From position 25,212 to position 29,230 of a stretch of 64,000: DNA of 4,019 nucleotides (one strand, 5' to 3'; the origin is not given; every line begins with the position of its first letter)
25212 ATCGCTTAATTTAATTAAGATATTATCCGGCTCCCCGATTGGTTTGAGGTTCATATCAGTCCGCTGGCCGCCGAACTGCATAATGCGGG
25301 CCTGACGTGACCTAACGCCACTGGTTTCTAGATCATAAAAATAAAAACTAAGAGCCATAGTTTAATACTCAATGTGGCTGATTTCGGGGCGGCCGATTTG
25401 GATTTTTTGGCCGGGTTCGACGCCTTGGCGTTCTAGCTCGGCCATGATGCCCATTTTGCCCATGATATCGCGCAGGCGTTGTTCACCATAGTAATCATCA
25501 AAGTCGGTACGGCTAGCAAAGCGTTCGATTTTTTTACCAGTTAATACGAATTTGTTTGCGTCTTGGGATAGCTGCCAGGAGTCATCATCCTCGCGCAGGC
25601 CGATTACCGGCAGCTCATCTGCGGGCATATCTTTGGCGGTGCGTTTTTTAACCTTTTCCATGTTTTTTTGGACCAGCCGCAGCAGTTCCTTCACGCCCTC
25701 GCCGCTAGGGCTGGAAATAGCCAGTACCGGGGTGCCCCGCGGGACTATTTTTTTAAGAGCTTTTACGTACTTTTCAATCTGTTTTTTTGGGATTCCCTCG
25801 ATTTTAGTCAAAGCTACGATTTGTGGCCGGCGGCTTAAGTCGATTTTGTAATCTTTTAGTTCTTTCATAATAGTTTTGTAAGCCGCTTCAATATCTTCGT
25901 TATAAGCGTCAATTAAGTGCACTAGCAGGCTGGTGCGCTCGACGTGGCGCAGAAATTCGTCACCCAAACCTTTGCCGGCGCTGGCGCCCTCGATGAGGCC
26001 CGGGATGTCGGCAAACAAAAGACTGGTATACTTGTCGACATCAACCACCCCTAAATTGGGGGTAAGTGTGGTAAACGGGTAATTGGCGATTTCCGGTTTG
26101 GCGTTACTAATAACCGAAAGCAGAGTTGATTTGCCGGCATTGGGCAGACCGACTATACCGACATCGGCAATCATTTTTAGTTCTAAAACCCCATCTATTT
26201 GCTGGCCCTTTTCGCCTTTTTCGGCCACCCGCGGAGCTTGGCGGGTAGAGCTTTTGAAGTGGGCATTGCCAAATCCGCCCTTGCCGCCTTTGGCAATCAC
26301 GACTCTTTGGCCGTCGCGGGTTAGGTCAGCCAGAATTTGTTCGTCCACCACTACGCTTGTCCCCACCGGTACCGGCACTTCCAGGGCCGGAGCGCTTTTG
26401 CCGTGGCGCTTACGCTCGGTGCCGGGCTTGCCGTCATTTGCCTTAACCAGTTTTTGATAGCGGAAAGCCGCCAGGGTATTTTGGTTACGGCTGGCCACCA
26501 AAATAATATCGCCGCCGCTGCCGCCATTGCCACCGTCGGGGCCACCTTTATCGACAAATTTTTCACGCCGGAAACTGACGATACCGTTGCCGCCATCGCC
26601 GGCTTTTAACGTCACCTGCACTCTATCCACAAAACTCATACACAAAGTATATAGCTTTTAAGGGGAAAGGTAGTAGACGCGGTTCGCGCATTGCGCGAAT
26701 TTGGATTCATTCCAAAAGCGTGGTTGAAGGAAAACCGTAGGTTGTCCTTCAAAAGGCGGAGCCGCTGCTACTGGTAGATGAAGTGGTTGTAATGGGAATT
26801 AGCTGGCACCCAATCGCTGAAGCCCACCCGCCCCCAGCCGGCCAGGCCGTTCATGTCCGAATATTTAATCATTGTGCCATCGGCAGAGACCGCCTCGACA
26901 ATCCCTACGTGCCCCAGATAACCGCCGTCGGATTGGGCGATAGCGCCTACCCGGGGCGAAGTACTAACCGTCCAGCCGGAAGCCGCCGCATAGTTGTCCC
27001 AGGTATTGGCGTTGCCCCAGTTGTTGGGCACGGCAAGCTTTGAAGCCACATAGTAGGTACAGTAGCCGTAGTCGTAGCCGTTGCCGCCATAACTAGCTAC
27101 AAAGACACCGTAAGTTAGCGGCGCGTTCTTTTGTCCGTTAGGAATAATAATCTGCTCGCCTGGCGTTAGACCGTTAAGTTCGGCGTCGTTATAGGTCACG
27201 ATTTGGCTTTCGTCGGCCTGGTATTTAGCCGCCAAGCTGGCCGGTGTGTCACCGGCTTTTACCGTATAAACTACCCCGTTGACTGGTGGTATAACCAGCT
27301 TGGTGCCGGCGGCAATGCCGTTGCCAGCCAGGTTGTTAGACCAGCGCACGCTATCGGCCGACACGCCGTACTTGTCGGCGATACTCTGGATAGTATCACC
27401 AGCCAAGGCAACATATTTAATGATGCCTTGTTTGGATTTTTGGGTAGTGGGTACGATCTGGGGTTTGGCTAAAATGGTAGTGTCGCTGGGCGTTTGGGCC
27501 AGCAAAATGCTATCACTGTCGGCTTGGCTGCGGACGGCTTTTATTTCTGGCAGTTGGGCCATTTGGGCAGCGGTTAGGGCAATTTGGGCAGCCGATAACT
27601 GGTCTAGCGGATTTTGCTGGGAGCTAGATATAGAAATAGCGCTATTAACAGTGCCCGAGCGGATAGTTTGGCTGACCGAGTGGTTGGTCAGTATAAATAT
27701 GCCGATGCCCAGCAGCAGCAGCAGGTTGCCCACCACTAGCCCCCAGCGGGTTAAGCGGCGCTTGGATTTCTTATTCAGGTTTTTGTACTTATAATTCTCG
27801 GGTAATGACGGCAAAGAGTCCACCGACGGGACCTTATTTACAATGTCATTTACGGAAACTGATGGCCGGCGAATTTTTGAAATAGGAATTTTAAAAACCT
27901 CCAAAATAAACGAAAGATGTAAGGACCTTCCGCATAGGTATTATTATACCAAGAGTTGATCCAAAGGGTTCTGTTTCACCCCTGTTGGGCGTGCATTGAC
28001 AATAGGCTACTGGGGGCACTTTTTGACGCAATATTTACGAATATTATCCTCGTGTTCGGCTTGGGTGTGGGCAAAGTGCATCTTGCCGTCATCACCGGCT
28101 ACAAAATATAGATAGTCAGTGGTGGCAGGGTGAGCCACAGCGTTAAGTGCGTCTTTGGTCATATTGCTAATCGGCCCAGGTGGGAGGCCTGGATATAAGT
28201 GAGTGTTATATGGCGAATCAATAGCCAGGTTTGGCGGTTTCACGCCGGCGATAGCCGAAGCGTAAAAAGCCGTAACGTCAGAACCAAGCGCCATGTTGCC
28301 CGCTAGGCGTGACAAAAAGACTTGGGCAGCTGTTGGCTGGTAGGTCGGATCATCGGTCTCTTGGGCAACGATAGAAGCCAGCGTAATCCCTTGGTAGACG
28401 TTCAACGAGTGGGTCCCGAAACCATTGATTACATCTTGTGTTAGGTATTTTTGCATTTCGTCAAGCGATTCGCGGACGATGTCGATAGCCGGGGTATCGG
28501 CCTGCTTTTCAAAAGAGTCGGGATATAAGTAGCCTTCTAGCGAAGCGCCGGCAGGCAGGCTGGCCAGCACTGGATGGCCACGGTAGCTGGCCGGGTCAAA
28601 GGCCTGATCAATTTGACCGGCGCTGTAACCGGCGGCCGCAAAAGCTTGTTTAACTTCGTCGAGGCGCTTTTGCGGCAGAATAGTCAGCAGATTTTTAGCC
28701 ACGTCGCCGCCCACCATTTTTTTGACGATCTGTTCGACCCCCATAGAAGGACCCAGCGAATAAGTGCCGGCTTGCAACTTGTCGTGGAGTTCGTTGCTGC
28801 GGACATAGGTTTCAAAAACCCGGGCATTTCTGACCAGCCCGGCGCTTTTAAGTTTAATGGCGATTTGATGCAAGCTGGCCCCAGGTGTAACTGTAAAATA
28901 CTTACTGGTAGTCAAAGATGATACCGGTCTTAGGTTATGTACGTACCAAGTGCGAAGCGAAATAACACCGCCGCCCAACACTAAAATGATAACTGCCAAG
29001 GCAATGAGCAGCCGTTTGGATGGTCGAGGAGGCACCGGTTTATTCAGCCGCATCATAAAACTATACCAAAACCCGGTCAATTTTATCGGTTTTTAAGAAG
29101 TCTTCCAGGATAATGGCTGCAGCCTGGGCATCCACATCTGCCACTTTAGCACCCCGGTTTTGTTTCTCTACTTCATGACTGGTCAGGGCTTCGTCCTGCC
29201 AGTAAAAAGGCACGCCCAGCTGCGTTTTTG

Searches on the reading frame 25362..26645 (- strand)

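Call 23: search_protein_families(library=pfam, proteins=[window:25362-26645:-], max_evalue=0.00001)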
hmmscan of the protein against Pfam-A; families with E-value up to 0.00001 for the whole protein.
window:25362-26645:- (427 aa): 4 families
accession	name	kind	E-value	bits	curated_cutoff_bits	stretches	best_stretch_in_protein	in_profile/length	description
PF01018.28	GTP1_OBG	-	5.5e-56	188.9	27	1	6-158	1-155/155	GTP1/OBG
PF01926.29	MMR_HSR1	-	1.5e-25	89.9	21.9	1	161-281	1-113/113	50S ribosome-binding GTPase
PF09269.16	DUF1967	-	9.9e-14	51.6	27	1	362-419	8-65/70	Domain of unknown function (DUF1967)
PF02421.24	FeoB_N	-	4.9e-13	49.3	27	1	162-323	3-154/156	Ferrous iron transport protein B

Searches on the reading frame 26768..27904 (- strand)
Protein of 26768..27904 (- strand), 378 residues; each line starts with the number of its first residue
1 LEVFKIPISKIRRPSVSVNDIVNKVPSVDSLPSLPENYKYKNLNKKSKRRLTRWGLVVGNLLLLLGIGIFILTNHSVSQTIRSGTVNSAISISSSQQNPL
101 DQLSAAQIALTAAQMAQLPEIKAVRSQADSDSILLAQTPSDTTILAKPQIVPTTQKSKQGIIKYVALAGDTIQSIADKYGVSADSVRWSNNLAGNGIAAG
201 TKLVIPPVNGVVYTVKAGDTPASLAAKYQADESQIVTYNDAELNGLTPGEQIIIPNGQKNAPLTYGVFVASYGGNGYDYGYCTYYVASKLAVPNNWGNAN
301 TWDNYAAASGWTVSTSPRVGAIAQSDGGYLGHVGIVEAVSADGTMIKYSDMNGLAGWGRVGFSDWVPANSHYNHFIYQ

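Call 23: search_protein_families(library=pfam, proteins=[window:26768-27904:-], max_evalue=0.00001)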
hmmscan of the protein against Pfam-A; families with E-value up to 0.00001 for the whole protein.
window:26768-27904:- (378 aa): 3 families
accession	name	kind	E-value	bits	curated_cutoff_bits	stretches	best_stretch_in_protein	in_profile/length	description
PF01476.26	LysM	-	1.7e-17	63.5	20.9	2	168-206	5-43/43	LysM domain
PF05257.22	CHAP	-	1.3e-16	61.3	26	1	274-352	3-81/81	CHAP domain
PF23473.1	LysM3_LYK4_5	-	2.9e-09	37.3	29.3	0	163-206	4-47/48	LYK4/5 LysM3 domain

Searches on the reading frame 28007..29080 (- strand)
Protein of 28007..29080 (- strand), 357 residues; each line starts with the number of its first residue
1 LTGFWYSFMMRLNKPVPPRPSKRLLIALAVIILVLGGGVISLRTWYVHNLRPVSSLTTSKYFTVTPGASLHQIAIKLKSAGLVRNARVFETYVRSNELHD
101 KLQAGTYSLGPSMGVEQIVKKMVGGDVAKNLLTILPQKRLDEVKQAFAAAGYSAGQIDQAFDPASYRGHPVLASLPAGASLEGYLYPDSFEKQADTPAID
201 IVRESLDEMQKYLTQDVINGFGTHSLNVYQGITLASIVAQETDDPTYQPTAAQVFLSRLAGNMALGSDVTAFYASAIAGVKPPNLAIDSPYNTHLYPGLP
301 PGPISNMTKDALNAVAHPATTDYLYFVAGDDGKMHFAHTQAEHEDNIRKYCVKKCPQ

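Call 23: search_protein_families(library=pfam, proteins=[window:28007-29080:-], max_evalue=0.00001)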
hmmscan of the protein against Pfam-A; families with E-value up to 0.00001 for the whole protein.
window:28007-29080:- (357 aa): 1 family
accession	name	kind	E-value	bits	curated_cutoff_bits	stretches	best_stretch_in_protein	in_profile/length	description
PF02618.21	YceG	-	1.5e-67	228.4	32.4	1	62-349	1-275/275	YceG-like family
